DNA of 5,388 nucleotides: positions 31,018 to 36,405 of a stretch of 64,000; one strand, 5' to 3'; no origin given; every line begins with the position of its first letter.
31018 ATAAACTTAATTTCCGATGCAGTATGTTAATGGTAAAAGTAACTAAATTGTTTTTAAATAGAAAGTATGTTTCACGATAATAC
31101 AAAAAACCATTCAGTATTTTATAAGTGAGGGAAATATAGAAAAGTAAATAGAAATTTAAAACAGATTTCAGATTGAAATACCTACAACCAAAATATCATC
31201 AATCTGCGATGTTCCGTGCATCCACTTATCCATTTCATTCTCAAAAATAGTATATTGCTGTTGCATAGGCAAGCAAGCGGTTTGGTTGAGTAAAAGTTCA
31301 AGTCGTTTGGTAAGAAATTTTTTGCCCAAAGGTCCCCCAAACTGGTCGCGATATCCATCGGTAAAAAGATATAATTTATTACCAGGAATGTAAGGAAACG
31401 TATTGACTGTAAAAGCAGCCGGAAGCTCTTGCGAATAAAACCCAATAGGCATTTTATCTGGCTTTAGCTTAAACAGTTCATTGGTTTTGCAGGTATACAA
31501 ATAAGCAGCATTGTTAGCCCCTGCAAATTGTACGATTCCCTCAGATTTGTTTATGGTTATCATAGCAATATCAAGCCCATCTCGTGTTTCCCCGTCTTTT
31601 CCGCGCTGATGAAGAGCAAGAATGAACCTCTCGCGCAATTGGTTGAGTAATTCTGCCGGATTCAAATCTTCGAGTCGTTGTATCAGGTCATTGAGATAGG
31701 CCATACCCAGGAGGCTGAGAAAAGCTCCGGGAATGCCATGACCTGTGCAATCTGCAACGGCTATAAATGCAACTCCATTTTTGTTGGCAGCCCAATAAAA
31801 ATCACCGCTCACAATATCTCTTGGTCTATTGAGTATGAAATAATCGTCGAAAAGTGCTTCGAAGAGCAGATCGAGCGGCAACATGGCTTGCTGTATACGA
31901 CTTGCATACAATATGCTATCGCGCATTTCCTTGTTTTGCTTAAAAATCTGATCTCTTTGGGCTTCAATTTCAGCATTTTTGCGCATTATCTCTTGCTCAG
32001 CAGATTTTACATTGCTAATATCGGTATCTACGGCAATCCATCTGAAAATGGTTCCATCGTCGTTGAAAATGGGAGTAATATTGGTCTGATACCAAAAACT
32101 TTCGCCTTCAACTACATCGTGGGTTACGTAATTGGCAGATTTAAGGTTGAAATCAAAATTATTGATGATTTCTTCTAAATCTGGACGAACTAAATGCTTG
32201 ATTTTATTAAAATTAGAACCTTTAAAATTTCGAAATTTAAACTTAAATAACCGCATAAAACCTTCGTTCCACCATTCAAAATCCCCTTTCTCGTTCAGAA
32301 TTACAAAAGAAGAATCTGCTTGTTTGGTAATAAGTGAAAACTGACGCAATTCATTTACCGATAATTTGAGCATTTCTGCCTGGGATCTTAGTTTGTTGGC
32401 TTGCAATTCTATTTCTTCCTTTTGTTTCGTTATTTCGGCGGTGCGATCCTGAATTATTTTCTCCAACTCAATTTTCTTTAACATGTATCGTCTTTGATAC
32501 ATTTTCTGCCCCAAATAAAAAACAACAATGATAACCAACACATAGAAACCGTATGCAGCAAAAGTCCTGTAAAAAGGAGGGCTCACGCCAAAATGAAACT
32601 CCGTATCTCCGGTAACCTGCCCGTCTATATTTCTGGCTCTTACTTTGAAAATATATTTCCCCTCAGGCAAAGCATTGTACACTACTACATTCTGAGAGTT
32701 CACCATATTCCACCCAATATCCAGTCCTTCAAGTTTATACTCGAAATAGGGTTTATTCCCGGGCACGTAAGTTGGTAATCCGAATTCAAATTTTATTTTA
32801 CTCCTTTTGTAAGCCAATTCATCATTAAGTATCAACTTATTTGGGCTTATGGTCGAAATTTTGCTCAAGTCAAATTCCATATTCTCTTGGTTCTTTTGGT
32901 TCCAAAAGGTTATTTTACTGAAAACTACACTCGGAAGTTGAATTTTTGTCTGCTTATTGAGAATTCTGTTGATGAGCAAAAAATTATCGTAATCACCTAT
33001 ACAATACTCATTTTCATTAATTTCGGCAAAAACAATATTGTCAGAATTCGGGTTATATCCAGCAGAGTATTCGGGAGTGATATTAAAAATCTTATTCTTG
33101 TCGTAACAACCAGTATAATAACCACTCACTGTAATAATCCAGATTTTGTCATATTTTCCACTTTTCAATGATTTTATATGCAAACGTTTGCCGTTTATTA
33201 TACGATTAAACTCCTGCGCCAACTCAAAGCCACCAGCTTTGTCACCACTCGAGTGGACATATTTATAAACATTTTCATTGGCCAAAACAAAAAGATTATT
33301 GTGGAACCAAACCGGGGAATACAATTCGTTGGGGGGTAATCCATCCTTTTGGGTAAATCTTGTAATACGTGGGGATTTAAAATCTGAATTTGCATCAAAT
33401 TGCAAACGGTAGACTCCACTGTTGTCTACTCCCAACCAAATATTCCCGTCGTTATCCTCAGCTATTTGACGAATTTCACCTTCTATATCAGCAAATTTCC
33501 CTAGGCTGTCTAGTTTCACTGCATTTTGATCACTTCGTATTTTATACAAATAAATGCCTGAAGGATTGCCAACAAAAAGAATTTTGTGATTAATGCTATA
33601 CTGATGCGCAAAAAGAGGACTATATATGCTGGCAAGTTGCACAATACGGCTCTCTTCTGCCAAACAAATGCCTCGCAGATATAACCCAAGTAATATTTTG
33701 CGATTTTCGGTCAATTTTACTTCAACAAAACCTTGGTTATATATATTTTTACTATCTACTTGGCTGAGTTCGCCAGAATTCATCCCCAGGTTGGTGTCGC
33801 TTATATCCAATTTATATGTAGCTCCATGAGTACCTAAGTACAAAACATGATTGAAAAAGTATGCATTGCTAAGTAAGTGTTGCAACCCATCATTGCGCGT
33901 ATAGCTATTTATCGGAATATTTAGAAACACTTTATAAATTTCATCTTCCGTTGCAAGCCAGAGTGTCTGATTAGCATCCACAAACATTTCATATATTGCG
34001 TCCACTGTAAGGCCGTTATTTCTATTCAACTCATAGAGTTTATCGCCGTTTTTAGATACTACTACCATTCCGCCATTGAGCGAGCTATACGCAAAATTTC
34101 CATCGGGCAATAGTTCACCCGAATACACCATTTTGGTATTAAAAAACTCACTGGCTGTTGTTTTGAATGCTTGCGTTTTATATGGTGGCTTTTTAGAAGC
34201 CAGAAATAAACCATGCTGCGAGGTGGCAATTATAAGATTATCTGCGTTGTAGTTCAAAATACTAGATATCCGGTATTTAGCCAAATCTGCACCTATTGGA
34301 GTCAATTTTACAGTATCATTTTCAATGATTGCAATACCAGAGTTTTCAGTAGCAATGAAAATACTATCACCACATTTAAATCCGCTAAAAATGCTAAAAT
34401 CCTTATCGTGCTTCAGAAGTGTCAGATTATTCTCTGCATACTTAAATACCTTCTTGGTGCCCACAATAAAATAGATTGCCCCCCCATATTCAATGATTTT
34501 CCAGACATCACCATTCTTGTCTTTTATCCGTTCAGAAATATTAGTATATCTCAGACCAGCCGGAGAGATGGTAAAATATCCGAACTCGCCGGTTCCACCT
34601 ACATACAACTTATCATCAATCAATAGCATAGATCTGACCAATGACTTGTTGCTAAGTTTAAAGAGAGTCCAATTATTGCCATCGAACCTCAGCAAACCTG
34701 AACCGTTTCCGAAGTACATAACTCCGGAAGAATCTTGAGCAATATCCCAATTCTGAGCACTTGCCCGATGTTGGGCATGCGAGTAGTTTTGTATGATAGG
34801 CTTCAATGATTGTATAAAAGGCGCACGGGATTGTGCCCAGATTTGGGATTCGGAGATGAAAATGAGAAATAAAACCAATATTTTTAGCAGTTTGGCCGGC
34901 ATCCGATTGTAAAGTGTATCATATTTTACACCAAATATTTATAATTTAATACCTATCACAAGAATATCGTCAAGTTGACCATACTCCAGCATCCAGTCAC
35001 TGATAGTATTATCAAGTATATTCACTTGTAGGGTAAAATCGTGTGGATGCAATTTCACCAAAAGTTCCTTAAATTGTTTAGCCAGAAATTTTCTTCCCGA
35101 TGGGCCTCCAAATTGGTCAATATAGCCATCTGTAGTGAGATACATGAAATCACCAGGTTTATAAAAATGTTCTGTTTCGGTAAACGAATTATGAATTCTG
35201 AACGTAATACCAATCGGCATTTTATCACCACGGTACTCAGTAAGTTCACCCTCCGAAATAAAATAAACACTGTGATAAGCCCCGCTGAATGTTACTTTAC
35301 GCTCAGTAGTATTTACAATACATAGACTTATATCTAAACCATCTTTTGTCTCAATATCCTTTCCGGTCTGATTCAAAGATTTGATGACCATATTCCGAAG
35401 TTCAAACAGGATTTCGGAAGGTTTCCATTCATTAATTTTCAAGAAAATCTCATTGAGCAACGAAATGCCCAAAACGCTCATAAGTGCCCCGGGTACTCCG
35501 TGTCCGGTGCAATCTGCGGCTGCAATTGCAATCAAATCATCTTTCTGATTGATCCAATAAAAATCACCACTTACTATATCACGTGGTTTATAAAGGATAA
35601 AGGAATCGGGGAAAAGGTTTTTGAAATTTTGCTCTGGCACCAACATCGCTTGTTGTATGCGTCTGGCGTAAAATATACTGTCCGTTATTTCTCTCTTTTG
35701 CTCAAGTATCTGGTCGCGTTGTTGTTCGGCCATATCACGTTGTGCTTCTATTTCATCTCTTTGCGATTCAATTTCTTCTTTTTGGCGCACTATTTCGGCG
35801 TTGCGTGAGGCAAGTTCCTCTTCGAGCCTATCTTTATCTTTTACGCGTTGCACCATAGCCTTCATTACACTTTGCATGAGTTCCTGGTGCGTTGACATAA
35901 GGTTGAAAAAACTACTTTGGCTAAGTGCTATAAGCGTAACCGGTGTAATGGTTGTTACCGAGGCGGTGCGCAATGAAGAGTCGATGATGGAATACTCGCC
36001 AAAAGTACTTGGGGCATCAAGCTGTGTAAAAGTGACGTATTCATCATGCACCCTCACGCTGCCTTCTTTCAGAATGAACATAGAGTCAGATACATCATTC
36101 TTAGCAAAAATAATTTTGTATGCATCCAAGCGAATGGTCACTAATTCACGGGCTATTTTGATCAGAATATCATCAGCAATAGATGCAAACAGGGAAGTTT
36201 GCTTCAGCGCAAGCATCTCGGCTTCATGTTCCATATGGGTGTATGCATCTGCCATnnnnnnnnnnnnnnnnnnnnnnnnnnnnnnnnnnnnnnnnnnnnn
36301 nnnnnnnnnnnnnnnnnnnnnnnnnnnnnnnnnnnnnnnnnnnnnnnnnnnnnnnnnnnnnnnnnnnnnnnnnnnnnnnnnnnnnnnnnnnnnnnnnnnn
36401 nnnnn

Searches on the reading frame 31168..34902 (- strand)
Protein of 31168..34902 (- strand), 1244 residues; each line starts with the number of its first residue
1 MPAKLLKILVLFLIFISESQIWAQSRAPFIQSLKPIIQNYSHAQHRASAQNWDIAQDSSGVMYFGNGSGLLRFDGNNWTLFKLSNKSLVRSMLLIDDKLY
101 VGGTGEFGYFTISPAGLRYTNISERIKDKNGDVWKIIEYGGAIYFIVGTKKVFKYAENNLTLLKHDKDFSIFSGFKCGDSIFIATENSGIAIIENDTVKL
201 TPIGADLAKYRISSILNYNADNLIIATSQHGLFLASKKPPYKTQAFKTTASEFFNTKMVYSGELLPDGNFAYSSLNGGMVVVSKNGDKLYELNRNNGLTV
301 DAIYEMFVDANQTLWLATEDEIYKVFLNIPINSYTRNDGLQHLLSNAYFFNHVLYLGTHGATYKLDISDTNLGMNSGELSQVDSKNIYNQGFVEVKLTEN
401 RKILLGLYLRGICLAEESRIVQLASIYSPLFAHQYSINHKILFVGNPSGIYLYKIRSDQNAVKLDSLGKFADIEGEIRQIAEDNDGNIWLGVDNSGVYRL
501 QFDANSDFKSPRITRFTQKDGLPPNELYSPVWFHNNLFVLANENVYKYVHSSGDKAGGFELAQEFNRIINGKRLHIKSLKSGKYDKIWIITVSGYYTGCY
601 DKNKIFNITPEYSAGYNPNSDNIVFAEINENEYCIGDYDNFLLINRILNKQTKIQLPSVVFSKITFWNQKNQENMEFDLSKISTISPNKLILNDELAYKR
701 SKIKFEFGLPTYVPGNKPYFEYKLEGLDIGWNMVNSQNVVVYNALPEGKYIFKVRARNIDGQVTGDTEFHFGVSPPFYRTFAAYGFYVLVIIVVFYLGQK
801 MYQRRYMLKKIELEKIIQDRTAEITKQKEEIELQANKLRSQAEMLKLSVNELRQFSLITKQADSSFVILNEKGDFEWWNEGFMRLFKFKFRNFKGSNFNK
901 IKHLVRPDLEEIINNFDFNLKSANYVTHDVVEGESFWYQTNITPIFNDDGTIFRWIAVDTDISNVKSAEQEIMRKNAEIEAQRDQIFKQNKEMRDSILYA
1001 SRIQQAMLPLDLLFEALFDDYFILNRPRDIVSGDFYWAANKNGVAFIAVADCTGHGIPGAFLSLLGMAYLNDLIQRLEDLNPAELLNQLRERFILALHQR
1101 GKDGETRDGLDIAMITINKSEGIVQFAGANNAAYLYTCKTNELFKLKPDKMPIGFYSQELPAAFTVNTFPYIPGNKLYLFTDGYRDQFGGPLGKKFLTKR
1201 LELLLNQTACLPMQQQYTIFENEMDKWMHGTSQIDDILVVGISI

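Call 8: search_protein_families(library=pfam, proteins=[window:31168-34902:-])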
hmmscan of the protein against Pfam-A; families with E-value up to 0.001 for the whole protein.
window:31168-34902:- (1244 aa): 5 families
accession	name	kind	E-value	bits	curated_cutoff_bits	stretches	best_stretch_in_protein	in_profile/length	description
PF07228.17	SpoIIE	-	3.9e-16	60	25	1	1045-1242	5-189/192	Stage II sporulation protein E (SpoIIE)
PF07495.19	Y_Y_Y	-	1.1e-10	41.7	26.6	1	712-770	2-61/65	Y_Y_Y domain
PF13426.13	PAS_9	-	6.3e-09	36.5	27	1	864-963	2-102/103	PAS domain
PF07494.17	Reg_prop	-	1.4e-07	31.3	20.4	0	475-493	5-23/24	Two component regulator propeller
PF08448.16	PAS_4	-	0.00052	20.7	23.1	0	864-965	6-108/110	PAS fold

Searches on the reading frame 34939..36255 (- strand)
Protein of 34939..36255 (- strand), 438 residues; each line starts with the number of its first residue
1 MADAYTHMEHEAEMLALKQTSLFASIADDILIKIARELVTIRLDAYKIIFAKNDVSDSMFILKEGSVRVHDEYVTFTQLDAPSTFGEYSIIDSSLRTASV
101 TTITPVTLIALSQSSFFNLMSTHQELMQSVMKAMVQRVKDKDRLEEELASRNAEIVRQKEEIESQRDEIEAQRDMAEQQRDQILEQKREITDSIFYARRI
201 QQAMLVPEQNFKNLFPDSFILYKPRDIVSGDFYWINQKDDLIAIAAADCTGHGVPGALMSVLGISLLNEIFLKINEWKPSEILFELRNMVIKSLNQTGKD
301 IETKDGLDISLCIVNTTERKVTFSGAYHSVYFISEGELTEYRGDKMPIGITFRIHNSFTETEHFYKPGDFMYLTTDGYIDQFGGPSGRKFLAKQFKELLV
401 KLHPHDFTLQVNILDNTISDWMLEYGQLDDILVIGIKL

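Call 8: search_protein_families(library=pfam, proteins=[window:34939-36255:-])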
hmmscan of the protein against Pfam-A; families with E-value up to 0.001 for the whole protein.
window:34939-36255:- (438 aa): 2 families
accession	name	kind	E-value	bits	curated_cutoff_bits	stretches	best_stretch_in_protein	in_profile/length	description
PF07228.17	SpoIIE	-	4.9e-16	59.7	25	1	239-437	2-190/192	Stage II sporulation protein E (SpoIIE)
PF00027.35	cNMP_binding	-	5.7e-14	52.3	27.5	1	43-123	4-89/89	Cyclic nucleotide-binding domain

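Call 36: find_encoding_contigs(protein=window:34939-36255:-, flank=10000, max_places=4)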
Protein window:34939-36255:- (438 aa): 3 contigs read that carry it; 3 places shown.
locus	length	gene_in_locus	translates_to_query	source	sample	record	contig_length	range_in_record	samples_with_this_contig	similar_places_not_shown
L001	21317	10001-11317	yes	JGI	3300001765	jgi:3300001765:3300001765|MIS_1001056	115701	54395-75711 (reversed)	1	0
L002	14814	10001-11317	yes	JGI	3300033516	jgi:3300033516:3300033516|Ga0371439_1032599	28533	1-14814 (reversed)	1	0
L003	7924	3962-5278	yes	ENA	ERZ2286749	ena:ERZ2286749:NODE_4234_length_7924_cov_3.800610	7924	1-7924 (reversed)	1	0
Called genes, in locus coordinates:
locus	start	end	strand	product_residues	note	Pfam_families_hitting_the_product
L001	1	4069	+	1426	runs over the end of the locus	PF04997:RNA_pol_Rpb1_1, PF00623:RNA_pol_Rpb1_2, PF04983:RNA_pol_Rpb1_3, PF05000:RNA_pol_Rpb1_4, PF04998:RNA_pol_Rpb1_5, PF01333:Apocytochr_F_C (faint)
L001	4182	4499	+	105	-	PF11950:DUF3467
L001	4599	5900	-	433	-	PF00909:Ammonium_transp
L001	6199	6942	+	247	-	PF00480:ROK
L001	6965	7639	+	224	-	PF04326:SLFN_AlbA_2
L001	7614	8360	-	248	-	-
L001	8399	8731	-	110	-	PF21785:Bflower_2 (weak)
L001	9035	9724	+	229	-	PF00959:Phage_lysozyme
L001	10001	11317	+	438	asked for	PF00027:cNMP_binding, PF07228:SpoIIE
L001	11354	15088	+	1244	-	PF07494:Reg_prop (faint), PF07495:Y_Y_Y, PF13426:PAS_9, PF07228:SpoIIE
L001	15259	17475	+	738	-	PF13181:TPR_8 (faint), PF14938:SNAP (weak), PF07719:TPR_2 (faint), PF13432:TPR_16 (weak), PF13424:TPR_12, PF07228:SpoIIE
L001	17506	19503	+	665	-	PF00072:Response_reg, PF00989:PAS (weak), PF13188:PAS_8 (faint), PF13426:PAS_9 (weak), PF24820:Diguanyl_cycl_sensor (faint), PF07228:SpoIIE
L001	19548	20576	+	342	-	-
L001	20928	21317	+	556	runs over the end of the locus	PF07719:TPR_2 (faint), PF13428:TPR_14 (faint), PF13176:TPR_7 (faint), PF00515:TPR_1 (weak), PF13424:TPR_12, PF13424:TPR_12, PF00515:TPR_1 (weak), PF13424:TPR_12, +8 more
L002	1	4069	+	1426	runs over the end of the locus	PF04997:RNA_pol_Rpb1_1, PF00623:RNA_pol_Rpb1_2, PF04983:RNA_pol_Rpb1_3, PF05000:RNA_pol_Rpb1_4, PF04998:RNA_pol_Rpb1_5, PF01333:Apocytochr_F_C (faint)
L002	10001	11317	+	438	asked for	PF00027:cNMP_binding, PF07228:SpoIIE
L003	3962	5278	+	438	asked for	PF00027:cNMP_binding, PF07228:SpoIIE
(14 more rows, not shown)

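Call 47: predict_structure(alignment_id=A1)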
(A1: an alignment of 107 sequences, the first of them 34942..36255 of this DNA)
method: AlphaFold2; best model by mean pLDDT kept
length: 438 residues; sequences in the alignment: 107
mean_pLDDT: 84.2   pTM: 0.65
mean pLDDT of the five models: 84.2, 83.5, 83.1, 82.8, 81.1
residues with pLDDT >= 90: 304; 70-90: 35; 50-70: 40; < 50: 59
segments of 3 or more residues with pLDDT < 50: 55-104, 106-114
pLDDT, mean of each block of 10 residues (from residue 1): 67 76 67 67 65 49 39 36 32 36 40 59 89 95 96 97 97 97 96 93 96 98 95 98 97 87 98 95 98 94 92 98 98 98 97 96 98 98 96 98 98 98 96 98
secondary structure, 60 per line:
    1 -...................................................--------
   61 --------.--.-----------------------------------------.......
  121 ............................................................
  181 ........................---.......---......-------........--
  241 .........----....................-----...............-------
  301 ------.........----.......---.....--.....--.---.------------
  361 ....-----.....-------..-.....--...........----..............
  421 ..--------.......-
elements in order: H2-52 H114-204 H208-214 E218-223 E231-238 E241-249 H254-273 H279-293 E307-315 E320-326 E330-334 E337-341 E361-364 E370-374 H392-402 H407-422 E431-437

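Call 49: fold_search(model_id=the predicted structure, library=pdb)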
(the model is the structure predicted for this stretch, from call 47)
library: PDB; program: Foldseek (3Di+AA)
matches with E <= 10: 594; with E <= 0.001: 141
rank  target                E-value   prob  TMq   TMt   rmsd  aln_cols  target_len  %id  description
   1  6k4e_B                1.6e-23  1.00  0.52  0.91   2.1       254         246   31  SiaA-PP2C domain of Pseudomonas aeruginosa (released 2019-06-26)
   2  6k4e_A                5.0e-23  1.00  0.52  0.91   2.2       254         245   31  SiaA-PP2C domain of Pseudomonas aeruginosa (released 2019-06-26)
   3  3f7a_B                3.4e-12  1.00  0.47  0.54   4.1       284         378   18  Structure of Orthorhombic crystal form of Pseudomonas aeruginosa RssB (released 2009-11-24)
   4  3f79_D                3.8e-12  1.00  0.38  0.68   6.3       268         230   18  Structure of pseudo-centered cell crystal form of the C-terminal phosphatase domain of P. aeruginosa RssB (released 2009-11-24)
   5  3f79_E                2.0e-11  1.00  0.41  0.72   4.7       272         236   16  Structure of pseudo-centered cell crystal form of the C-terminal phosphatase domain of P. aeruginosa RssB (released 2009-11-24)
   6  3f79_F                3.2e-11  1.00  0.40  0.71   4.8       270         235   18  Structure of pseudo-centered cell crystal form of the C-terminal phosphatase domain of P. aeruginosa RssB (released 2009-11-24)
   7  3f79_B                4.5e-11  1.00  0.39  0.71   5.7       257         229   19  Structure of pseudo-centered cell crystal form of the C-terminal phosphatase domain of P. aeruginosa RssB (released 2009-11-24)
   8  3eq2_A                6.0e-11  1.00  0.36  0.42   7.0       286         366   17  Structure of Hexagonal Crystal form of Pseudomonas aeruginosa RssB (released 2009-10-20)
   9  3f7a_A                6.7e-11  1.00  0.45  0.52   4.6       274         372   19  Structure of Orthorhombic crystal form of Pseudomonas aeruginosa RssB (released 2009-11-24)
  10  5mqh                  8.4e-11  1.00  0.35  0.60   5.8       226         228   18  Structure of the Phosphatase Domain of the Cell Fate Determinant SpoIIE from Bacillus subtilis in a crystal form without (released 2017-05-31)
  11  5ucg_A                1.5e-10  1.00  0.41  0.51   3.3       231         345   19  Structure of the PP2C Phosphatase Domain and a Fragment of the Regulatory Domain of the Cell Fate Determinant SpoIIE f (released 2017-05-31)
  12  3ke6_A                1.6e-10  1.00  0.40  0.49   3.6       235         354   15  The crystal structure of the RsbU and RsbW domains of Rv1364c from Mycobacterium tuberculosis (released 2010-11-10)
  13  3eq2_B                1.6e-10  1.00  0.38  0.44   7.6       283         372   19  Structure of Hexagonal Crystal form of Pseudomonas aeruginosa RssB (released 2009-10-20)
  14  3f79_C                1.7e-10  1.00  0.39  0.70   5.9       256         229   17  Structure of pseudo-centered cell crystal form of the C-terminal phosphatase domain of P. aeruginosa RssB (released 2009-11-24)
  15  3es2_A                2.0e-10  1.00  0.42  0.77   4.0       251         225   16  Structure of the C-terminal phosphatase domain of P. aeruginonsa RssB (released 2009-10-20)
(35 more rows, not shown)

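Call 50: find_related_loci(query=A1, collection=genome_contigs, flank=2500)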
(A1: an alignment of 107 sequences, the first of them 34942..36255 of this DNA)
Query A1 (438 aa) in genome_contigs; peptide patterns used: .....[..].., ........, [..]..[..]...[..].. (x = any residue, [..] = any of these).
598 stretches matched a pattern (row limit reached: there are more); 596 encode a relative of the query (tblastn E <= 1e-3); the best 80 are kept; 80 distinct loci.
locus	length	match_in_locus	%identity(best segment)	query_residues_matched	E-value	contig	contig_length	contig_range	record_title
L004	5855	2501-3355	51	152-435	1e-92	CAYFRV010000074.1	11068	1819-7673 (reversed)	MAG TPA_asm: uncultured Bacteroidales bacterium isolate ERP107533_co1_77 genome assembly, contig: NODE_5972_length_11068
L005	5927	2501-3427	49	132-438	1e-89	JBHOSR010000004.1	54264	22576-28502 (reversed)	Bacteroidota bacterium isolate SAG AM-311-A02 NODE_4_length_54264_cov_26.640484, whole genome shotgun sequence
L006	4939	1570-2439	50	148-438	5e-89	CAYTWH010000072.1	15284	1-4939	MAG TPA_asm: uncultured Bacteroidales bacterium isolate binchicken_co243_280 genome assembly, contig: NODE_3143_length_1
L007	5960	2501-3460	47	119-438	2e-87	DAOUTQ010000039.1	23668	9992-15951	MAG TPA_asm: Bacteroidales bacterium isolate CSMAG_801 CSMAG_801_k141_1034543_length_23668_cov_8.9946, whole genome shot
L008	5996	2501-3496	43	91-438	7e-86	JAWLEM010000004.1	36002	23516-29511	MAG: Bacteroidales bacterium isolate 20BLK6-1.bin.63 NODE_925_length_36002_cov_14.144361, whole genome shotgun sequence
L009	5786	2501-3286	51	177-438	1e-85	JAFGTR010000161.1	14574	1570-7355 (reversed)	MAG: Bacteroidales bacterium isolate Zod_Metabat.988 k87_5280041, whole genome shotgun sequence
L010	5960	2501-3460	47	139-438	8e-85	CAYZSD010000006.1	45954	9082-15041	MAG TPA_asm: uncultured Rikenellaceae bacterium isolate binchicken_co168_164 genome assembly, contig: NODE_1325_length_4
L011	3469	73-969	49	153-438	2e-84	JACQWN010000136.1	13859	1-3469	MAG: Bacteroidia bacterium isolate NC_groundwater_1490_Pr4_B-0.1um_35_3 SR1-18-B1_scaffold_120625, whole genome shotgun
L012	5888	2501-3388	45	130-438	1e-83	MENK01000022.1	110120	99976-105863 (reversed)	MAG: Bacteroidetes bacterium GWB2_32_14 gwb2_scaffold_38, whole genome shotgun sequence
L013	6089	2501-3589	40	70-438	2e-83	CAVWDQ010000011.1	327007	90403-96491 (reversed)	MAG: uncultured Bacteroidales bacterium isolate MFD03804.bin.2.147 genome assembly, contig: contig_17304, whole genome s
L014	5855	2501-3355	47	153-437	6e-83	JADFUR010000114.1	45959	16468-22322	MAG: Bacteroidetes bacterium isolate C4.bin.5 k83_3175930, whole genome shotgun sequence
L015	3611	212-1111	45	126-438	6e-83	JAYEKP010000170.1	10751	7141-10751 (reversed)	MAG: Bacteroidota bacterium isolate MAG134 MAG134_170, whole genome shotgun sequence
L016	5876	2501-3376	45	139-437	4e-83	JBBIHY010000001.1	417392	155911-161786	MAG: Bacteroidota bacterium isolate RSS170216_bin_125 NODE_1_length_417392_cov_10.102922, whole genome shotgun sequence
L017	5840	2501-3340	51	158-438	2e-83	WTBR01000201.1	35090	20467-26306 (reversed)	MAG: Bacteroidales bacterium isolate GLR59 c_000000132326, whole genome shotgun sequence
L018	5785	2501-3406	45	136-437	1e-82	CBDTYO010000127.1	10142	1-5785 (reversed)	MAG TPA_asm: uncultured Bacteroidia bacterium isolate ERR2431960_concoct_72 genome assembly, contig: ERZ23880139.3438, w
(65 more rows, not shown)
